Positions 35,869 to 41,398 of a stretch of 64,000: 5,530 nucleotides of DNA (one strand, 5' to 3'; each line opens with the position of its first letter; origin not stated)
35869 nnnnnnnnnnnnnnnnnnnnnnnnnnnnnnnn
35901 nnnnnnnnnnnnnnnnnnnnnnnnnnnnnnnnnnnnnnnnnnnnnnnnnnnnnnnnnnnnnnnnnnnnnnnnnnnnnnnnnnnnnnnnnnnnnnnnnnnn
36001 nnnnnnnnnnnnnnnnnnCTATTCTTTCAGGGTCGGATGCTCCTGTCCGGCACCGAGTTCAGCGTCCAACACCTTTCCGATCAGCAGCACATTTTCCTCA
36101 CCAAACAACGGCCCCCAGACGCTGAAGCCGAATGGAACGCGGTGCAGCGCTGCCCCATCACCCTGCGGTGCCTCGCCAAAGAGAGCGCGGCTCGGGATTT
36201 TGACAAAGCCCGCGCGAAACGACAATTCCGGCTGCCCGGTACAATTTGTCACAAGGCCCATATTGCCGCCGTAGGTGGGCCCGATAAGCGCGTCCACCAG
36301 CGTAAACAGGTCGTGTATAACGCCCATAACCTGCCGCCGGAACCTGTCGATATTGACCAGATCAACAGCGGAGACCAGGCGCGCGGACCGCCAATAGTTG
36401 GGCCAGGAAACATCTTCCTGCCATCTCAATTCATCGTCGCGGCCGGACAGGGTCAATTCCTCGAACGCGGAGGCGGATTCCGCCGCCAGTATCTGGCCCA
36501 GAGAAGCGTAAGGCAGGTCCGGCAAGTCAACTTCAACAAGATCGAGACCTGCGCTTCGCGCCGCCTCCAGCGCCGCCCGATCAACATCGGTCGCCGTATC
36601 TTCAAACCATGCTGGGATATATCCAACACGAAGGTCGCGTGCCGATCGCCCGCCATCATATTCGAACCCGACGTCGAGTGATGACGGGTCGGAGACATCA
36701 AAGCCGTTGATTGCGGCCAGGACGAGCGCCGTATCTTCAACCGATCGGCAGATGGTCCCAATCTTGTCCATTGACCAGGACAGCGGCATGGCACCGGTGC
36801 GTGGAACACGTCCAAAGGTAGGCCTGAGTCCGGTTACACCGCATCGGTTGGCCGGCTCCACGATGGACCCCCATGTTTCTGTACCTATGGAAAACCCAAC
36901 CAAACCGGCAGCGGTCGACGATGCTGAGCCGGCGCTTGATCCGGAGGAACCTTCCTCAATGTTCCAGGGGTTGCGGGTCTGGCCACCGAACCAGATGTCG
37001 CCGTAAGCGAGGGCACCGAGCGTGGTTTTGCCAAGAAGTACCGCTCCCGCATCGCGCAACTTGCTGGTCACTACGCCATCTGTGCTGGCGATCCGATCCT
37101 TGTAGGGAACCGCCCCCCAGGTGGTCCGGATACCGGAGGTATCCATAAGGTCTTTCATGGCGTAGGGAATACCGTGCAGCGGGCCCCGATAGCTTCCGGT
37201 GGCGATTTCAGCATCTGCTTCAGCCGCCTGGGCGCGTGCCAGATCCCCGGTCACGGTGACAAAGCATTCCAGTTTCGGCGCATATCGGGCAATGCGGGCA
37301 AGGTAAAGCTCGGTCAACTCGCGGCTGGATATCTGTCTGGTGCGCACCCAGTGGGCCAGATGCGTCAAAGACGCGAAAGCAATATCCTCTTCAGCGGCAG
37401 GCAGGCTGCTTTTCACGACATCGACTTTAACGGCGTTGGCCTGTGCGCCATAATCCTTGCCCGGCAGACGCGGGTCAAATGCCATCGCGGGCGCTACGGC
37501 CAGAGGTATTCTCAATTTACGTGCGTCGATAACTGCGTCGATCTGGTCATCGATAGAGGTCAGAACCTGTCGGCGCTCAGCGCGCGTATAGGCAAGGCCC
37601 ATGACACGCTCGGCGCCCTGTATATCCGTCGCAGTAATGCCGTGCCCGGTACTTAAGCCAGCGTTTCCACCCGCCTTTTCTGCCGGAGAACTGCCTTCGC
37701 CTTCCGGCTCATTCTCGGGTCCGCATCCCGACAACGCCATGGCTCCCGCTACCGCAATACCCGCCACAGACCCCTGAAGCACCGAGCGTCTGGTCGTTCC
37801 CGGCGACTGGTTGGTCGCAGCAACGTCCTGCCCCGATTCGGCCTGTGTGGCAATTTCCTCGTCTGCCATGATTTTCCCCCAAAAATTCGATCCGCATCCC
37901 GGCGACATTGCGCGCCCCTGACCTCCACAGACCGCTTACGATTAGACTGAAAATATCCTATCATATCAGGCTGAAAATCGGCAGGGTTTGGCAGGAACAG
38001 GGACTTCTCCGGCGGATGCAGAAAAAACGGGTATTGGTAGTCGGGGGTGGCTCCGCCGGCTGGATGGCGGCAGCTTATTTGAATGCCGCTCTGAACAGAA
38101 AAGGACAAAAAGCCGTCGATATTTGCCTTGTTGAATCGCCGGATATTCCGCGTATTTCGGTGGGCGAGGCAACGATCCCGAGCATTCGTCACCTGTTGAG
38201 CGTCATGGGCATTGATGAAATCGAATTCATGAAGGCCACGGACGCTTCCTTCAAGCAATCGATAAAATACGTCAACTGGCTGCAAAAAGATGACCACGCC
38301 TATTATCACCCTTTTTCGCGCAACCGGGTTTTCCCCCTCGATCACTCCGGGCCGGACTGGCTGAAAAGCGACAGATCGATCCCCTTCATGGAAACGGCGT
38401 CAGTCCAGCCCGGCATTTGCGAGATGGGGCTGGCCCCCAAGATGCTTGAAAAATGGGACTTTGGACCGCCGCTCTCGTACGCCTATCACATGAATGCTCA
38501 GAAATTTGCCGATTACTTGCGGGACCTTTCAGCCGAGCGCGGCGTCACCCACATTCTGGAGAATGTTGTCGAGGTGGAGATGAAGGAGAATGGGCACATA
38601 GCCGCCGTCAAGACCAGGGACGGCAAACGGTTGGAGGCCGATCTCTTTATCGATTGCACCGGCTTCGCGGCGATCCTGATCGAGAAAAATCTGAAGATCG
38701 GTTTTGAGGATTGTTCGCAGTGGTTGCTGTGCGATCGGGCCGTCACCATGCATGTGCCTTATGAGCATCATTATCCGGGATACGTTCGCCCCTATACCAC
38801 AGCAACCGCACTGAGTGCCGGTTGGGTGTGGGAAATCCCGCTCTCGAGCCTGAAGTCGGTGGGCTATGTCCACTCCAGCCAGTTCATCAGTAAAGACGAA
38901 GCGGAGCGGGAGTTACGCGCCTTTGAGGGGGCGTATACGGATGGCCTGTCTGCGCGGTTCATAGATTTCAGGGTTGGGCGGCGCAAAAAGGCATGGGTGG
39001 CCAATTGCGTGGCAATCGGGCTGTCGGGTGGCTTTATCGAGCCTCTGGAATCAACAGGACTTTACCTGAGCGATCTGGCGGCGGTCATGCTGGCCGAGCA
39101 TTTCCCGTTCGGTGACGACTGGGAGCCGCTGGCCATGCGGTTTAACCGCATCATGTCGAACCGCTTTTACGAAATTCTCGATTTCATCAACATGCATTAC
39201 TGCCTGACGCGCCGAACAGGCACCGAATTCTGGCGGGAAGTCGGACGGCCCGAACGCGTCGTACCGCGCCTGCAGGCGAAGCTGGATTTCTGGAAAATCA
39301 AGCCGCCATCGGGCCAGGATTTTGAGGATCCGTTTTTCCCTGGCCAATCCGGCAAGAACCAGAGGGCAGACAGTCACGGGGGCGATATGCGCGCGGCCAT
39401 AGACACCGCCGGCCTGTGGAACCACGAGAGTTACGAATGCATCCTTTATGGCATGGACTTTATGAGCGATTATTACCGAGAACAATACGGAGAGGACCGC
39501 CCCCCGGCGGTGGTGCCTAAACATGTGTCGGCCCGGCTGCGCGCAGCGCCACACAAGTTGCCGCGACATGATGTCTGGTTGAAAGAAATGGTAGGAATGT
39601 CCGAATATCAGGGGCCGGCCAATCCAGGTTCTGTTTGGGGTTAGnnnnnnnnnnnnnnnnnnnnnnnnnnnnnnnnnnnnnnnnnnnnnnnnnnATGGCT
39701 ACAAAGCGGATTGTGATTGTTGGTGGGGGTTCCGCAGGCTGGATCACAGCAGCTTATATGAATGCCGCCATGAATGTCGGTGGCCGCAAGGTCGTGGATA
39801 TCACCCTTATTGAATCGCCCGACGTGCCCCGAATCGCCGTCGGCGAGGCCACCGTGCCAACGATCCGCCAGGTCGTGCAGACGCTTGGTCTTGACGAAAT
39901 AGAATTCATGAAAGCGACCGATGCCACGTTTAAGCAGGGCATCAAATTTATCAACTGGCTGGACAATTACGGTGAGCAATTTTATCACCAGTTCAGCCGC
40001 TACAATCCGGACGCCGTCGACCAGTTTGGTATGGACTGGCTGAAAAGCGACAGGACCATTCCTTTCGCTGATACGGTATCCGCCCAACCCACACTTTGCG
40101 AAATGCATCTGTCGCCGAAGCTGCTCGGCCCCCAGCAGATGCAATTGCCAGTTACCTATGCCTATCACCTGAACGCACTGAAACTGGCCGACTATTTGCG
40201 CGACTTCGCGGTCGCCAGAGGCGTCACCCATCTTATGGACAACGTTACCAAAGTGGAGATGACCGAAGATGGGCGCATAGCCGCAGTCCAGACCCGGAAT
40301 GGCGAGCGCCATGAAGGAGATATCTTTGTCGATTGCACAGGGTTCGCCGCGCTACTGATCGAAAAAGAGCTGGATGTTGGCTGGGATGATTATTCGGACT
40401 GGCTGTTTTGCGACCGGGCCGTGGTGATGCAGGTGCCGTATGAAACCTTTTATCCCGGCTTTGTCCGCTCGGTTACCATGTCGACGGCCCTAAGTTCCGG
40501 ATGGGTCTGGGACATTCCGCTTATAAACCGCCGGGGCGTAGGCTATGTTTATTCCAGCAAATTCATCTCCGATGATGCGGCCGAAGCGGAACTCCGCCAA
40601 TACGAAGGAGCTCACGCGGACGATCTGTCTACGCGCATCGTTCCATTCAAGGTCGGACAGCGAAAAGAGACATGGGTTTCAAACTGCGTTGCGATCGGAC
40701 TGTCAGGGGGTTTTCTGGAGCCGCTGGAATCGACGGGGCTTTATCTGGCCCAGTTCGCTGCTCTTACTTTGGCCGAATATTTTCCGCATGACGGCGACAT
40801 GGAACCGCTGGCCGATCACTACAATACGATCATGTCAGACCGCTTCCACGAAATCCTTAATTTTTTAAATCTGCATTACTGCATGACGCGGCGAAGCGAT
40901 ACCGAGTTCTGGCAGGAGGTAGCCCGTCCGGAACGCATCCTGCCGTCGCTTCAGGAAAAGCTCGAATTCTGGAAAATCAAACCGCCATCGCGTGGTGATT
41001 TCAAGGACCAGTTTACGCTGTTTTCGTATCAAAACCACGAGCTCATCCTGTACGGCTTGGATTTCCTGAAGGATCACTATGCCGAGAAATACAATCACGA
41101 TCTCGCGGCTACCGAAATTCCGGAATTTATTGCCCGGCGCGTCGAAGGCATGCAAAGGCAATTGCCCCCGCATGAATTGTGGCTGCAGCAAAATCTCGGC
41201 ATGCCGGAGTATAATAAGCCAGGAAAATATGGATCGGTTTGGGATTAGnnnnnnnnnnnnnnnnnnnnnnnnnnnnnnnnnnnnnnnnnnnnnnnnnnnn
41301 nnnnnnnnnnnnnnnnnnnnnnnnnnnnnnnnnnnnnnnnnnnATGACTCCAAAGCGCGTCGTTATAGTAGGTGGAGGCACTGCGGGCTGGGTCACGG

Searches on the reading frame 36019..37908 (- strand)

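Call 35: search_protein_families(library=pfam, proteins=[window:36019-37908:-], max_evalue=0.000001)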
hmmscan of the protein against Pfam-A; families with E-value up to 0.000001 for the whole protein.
window:36019-37908:- (629 aa): 1 family
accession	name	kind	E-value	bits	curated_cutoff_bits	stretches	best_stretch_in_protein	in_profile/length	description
PF01425.27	Amidase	-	2.4e-72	244.9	27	1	197-547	1-378/445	Amidase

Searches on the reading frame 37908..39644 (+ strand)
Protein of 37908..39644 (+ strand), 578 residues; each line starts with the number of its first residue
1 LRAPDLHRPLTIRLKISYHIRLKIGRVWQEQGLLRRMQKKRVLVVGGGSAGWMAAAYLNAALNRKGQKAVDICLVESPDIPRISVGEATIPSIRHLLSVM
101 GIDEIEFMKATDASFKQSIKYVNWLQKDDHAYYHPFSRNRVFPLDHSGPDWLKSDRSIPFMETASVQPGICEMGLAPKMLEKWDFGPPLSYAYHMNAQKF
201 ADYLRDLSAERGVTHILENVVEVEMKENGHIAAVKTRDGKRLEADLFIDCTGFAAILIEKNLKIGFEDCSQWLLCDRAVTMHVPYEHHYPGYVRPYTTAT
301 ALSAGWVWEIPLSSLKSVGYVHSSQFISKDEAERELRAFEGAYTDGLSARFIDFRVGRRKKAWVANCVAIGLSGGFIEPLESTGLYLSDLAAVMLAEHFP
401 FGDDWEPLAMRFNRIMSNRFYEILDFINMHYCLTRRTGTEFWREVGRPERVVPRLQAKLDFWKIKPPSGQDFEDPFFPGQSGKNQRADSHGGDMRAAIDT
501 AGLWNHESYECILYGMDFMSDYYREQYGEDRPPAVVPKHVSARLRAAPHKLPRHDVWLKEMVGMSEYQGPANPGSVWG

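Call 35: search_protein_families(library=pfam, proteins=[window:37908-39644:+], max_evalue=0.000001)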
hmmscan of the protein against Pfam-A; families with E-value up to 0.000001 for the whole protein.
window:37908-39644:+ (578 aa): 4 families
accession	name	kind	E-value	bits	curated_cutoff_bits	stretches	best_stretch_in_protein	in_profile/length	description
PF04820.20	Trp_halogenase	-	2.5e-131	439.1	21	1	41-524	1-450/458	Tryptophan halogenase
PF07992.20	Pyr_redox_2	-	9.8e-08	32.2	26.1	0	198-255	183-239/291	Pyridine nucleotide-disulphide oxidoreductase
PF12831.13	FAD_oxidored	-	4.3e-07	30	27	0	195-257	85-150/416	FAD dependent oxidoreductase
PF01266.30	DAO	-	4.9e-07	30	27.9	0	41-258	1-209/353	FAD dependent oxidoreductase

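Call 60: search_protein_families(library=ncbifam, proteins=[window:37908-39644:+], max_evalue=1e-20)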
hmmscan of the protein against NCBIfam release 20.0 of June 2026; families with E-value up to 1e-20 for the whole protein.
window:37908-39644:+ (578 aa): 0 families

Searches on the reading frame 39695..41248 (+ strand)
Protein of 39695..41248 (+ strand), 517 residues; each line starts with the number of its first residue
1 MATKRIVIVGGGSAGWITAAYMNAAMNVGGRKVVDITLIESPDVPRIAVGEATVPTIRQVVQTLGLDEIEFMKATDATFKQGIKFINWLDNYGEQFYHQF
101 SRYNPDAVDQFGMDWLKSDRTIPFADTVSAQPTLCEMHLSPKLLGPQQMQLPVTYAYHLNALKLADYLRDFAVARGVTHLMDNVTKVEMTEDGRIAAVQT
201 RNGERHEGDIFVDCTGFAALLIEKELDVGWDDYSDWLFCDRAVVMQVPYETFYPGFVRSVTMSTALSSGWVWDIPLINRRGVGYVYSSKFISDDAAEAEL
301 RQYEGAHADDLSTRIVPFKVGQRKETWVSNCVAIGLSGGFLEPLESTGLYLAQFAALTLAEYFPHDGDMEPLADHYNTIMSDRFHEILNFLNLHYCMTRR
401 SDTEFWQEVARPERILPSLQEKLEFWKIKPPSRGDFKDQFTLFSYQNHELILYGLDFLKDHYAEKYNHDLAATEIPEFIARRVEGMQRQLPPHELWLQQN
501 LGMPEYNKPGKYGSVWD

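Call 35: search_protein_families(library=pfam, proteins=[window:39695-41248:+], max_evalue=0.000001)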
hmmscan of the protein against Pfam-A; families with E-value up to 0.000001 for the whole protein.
window:39695-41248:+ (517 aa): 1 family
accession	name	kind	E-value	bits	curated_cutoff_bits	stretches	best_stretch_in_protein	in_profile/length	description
PF04820.20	Trp_halogenase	-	5.3e-135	451.2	21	1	5-464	1-451/458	Tryptophan halogenase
